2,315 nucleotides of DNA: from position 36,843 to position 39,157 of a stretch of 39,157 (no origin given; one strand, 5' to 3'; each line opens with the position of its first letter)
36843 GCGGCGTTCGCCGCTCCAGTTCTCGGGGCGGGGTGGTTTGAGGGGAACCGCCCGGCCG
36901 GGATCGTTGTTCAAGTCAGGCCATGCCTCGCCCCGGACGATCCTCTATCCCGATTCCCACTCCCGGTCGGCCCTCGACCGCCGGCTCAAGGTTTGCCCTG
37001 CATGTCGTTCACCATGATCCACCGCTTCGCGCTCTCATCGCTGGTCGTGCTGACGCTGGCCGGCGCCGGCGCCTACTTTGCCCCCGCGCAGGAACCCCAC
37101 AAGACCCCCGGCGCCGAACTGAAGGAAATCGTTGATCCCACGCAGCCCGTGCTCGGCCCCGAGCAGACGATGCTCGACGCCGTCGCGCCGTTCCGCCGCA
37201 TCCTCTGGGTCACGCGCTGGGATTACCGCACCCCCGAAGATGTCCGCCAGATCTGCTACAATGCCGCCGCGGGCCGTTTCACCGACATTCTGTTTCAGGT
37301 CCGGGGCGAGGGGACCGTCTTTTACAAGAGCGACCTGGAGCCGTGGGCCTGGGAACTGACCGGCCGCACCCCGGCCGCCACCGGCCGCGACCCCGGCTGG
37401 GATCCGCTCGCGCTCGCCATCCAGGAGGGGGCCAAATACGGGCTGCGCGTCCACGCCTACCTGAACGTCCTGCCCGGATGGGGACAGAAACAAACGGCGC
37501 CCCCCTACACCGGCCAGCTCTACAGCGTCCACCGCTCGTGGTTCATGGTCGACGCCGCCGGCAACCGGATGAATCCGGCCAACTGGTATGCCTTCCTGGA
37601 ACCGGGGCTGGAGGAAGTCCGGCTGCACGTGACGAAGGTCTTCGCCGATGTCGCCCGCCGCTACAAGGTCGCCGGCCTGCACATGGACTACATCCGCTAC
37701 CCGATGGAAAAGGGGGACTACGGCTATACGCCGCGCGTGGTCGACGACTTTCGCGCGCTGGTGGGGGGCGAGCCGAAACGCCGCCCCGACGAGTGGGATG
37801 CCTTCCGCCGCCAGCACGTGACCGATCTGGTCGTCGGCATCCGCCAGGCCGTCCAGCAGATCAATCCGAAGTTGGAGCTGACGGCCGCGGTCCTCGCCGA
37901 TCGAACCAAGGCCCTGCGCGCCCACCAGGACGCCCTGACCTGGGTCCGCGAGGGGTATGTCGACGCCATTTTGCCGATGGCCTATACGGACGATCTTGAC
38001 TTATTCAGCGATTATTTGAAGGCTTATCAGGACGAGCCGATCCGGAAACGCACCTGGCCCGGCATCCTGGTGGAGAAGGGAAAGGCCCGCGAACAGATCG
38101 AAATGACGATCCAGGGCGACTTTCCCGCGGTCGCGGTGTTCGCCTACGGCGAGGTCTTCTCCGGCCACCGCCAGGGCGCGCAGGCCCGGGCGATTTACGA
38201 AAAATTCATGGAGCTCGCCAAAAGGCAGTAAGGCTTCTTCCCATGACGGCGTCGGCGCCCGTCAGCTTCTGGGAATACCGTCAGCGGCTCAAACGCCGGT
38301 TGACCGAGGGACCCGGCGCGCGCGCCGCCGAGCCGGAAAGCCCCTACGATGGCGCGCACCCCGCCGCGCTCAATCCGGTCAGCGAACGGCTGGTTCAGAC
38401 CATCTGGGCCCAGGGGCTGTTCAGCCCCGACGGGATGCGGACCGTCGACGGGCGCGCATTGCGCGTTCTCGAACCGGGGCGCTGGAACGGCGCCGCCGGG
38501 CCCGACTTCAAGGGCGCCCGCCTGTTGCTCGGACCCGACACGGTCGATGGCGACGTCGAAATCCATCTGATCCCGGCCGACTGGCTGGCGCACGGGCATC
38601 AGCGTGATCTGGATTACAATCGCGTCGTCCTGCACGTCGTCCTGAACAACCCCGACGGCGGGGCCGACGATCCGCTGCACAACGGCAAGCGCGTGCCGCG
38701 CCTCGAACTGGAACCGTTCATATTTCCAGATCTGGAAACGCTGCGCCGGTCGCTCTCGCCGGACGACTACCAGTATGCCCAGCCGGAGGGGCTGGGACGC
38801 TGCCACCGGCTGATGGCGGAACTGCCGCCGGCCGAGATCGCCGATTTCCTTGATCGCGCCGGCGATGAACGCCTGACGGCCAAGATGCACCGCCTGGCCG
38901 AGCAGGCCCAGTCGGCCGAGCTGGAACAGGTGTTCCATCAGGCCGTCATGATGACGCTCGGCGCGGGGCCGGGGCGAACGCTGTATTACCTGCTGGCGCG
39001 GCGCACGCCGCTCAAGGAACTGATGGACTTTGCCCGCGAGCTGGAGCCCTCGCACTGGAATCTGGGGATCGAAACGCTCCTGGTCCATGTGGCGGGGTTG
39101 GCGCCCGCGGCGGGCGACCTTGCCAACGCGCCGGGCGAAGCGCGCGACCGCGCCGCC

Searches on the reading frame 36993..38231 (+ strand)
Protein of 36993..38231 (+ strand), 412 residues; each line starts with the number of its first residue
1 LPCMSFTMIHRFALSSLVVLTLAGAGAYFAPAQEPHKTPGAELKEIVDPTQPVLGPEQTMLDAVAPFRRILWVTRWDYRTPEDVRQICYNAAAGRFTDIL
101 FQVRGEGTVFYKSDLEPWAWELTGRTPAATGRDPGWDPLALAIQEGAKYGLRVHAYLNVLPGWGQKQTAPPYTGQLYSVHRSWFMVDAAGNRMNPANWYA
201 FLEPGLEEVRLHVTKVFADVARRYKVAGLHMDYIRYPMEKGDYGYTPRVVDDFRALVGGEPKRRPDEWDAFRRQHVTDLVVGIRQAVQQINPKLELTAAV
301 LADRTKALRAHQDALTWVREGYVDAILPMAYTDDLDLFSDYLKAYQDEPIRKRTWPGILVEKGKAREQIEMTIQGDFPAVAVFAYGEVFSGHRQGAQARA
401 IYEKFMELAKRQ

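Call 10: search_protein_families(library=pfam, proteins=[window:36993-38231:+], max_evalue=0.01)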
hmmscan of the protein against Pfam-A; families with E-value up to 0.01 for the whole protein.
window:36993-38231:+ (412 aa): 1 family
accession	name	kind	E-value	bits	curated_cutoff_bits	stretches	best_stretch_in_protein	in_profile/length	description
PF02638.21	GHL10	-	7.6e-27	94.7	27.9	1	89-348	26-278/311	Glycosyl hydrolase-like 10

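Call 49: find_homologous_proteins(query=window:37002-38231:+, max_evalue=1e-30)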
Query window:37002-38231:+ (409 aa): 443 proteins with E <= 1e-30 among 8000 candidates; the best 120 are listed.
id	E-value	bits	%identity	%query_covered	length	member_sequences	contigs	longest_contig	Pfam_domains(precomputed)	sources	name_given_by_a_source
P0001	1.3e-280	949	100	100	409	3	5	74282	PF02638.22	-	-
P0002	1.4e-136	474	53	99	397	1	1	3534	PF02638.22,PF13200.13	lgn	-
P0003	8.8e-128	445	50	97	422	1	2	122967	PF02638.22,PF00704.35,PF13200.13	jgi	jgi:uncharacterized lipoprotein YddW (UPF0748 family)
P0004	4.7e-127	443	53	86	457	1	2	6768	PF02638.22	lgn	-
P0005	1.7e-122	428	52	85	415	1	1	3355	PF02638.22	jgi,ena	-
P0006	3.5e-121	423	51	86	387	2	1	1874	PF14871.13,PF02638.22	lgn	-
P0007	1.8e-120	421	52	85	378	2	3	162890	PF02638.22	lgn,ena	-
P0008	7.0e-120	419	51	89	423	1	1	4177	PF02638.22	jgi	jgi:uncharacterized lipoprotein YddW (UPF0748 family)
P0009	8.2e-120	419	51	86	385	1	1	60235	PF02638.22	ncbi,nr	ncbi:family 10 glycosylhydrolase [bacterium]|nr:family 10 glycosylhydrolase [bacterium]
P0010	1.5e-119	418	53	86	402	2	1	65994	PF02638.22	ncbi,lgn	-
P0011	2.0e-118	414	53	83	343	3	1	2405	PF02638.22,PF13200.13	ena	-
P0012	2.9e-118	414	50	88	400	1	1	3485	PF02638.22,PF13200.13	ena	-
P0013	4.0e-118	413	50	86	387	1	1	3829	PF02638.22,PF13200.13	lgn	-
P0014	2.5e-117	411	51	86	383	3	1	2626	PF02638.22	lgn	-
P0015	5.5e-117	410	49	87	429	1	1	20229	PF02638.22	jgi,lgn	jgi:uncharacterized lipoprotein YddW (UPF0748 family)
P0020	1.6e-111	392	52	86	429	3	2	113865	PF02638.22,PF13200.13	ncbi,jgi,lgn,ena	-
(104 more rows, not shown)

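Call 50: find_encoding_contigs(protein=P0010, flank=10000, max_places=1)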
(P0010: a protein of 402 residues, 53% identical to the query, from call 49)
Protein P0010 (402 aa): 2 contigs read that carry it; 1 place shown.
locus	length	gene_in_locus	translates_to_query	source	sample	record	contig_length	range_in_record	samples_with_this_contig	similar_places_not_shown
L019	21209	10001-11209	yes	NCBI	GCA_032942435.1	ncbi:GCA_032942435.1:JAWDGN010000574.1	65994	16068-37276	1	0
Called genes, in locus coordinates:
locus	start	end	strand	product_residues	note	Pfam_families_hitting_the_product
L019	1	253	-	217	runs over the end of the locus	PF02308:MgtC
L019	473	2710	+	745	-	-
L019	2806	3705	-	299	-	PF03755:YicC-like_N, PF08340:YicC-like_C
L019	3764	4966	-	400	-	PF01594:AI-2E_transport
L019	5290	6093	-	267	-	PF01614:IclR_C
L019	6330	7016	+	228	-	PF03737:RraA-like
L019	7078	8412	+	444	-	PF00202:Aminotran_3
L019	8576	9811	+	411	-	PF04389:Peptidase_M28, PF01546:Peptidase_M20, PF07687:M20_dimer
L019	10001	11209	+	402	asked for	PF02638:GHL10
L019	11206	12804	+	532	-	PF11013:DUF2851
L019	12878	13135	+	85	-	PF19807:DUF6290 (weak)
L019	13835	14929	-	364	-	PF05598:DUF772 (weak), PF01609:DDE_Tnp_1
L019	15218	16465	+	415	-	PF04055:Radical_SAM, PF13186:SPASM (weak)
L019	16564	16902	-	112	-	-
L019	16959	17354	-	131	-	PF00072:Response_reg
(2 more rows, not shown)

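Call 51: find_encoding_contigs(protein=P0007, flank=10000, max_places=1)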
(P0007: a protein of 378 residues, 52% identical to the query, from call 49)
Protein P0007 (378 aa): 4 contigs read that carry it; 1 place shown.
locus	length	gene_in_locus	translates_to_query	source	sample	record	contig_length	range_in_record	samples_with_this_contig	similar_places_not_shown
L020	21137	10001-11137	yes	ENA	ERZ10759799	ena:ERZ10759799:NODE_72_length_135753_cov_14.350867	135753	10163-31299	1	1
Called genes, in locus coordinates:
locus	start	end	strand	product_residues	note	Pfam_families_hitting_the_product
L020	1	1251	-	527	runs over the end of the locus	PF03631:Virul_fac_BrkB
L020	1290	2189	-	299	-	PF04468:PSP1, PF28472:PSP1_3rd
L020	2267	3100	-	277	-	PF00793:DAHP_synth_1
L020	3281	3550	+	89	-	PF03966:Trm112p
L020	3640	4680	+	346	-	PF01636:APH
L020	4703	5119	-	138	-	PF01894:YjbQ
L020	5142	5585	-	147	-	PF09685:MamF_MmsF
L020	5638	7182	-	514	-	PF01336:tRNA_anti-codon, PF00152:tRNA-synt_2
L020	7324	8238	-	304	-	PF00685:Sulfotransfer_1 (faint), PF13469:Sulfotransfer_3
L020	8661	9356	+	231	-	PF00005:ABC_tran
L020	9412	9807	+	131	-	PF02482:Ribosomal_S30AE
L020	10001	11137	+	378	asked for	PF02638:GHL10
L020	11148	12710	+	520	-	PF11013:DUF2851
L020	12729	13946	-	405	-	PF01875:Memo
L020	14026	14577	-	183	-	PF00578:AhpC-TSA, PF08534:Redoxin, PF13905:Thioredoxin_8 (weak)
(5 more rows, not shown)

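Call 52: find_encoding_contigs(protein=P0020, flank=10000, max_places=1)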
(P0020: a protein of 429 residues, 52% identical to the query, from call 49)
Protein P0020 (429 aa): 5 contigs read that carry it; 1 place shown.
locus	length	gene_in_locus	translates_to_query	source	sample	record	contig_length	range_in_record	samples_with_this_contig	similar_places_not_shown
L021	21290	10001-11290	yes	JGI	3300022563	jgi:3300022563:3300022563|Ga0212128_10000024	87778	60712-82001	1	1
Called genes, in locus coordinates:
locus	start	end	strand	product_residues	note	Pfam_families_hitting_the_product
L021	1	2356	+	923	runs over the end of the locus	PF02739:5_3_exonuc_N, PF01367:5_3_exonuc, PF01612:DNA_pol_A_exo1, PF00476:DNA_pol_A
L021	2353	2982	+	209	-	PF01121:CoaE, PF13238:AAA_18 (weak), PF13521:AAA_28 (weak), PF13671:AAA_33 (faint)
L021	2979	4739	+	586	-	PF07498:Rho_N, PF07497:Rho_RNA_bind, PF00006:ATP-synt_ab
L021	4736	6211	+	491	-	PF00072:Response_reg, PF00158:Sigma54_activat, PF14532:Sigma54_activ_2, PF07728:AAA_5 (weak), PF25601:AAA_lid_14, PF02954:HTH_8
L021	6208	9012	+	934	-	PF03445:DUF294 (weak), PF08335:GlnD_UR_UTase, PF27444:GlnD_3rd, PF01842:ACT (weak), PF26956:ACT_ACR_D1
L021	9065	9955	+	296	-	PF00005:ABC_tran, PF13304:AAA_21 (faint)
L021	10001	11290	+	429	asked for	PF02638:GHL10, PF13200:DUF4015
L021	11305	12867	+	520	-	PF11013:DUF2851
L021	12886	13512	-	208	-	-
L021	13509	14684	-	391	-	PF00266:Aminotran_5, PF01212:Beta_elim_lyase (weak)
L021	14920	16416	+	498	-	PF01408:GFO_IDH_MocA, PF22725:GFO_IDH_MocA_C3, PF19051:GFO_IDH_MocA_C2, PF02894:GFO_IDH_MocA_C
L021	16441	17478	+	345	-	PF02424:ApbE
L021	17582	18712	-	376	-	PF00266:Aminotran_5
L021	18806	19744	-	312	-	-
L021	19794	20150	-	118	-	PF06155:GBBH-like_N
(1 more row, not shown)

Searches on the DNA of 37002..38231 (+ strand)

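Call 61: search_rna_families(sources=[L019, L020, L021], threshold=evalue, max_evalue=0.1)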
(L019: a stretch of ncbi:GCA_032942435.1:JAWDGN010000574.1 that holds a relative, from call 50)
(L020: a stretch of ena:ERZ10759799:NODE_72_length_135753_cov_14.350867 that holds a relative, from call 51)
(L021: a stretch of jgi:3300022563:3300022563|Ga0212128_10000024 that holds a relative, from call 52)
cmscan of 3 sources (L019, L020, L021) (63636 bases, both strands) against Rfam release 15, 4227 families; matches with E-value up to 0.1: 1.
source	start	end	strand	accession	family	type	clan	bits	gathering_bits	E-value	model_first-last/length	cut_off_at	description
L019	20925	20960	+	RF01333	CRISPR-DR20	Gene; CRISPR;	-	31.2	42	0.013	1-36/36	no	CRISPR RNA direct repeat element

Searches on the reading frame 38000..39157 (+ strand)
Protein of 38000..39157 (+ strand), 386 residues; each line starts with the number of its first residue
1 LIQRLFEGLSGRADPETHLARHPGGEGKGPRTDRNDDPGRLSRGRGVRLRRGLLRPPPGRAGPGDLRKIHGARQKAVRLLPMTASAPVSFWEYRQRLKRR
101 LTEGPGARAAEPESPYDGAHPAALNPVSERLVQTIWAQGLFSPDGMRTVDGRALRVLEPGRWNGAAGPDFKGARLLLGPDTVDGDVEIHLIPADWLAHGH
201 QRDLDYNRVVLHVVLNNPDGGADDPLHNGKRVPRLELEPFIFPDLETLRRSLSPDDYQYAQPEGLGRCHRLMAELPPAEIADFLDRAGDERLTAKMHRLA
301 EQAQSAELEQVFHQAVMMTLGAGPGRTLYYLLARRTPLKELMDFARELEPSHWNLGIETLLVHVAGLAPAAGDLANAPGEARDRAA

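Call 88: search_protein_families(library=pfam, proteins=[window:38000-39157:+], max_evalue=0.0001)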
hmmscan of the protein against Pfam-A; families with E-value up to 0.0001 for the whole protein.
window:38000-39157:+ (386 aa): 1 family
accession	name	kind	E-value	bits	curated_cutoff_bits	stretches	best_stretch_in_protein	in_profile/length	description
PF11013.13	DUF2851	-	1.3e-38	133.5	25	1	129-367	1-225/375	Protein of unknown function (DUF2851)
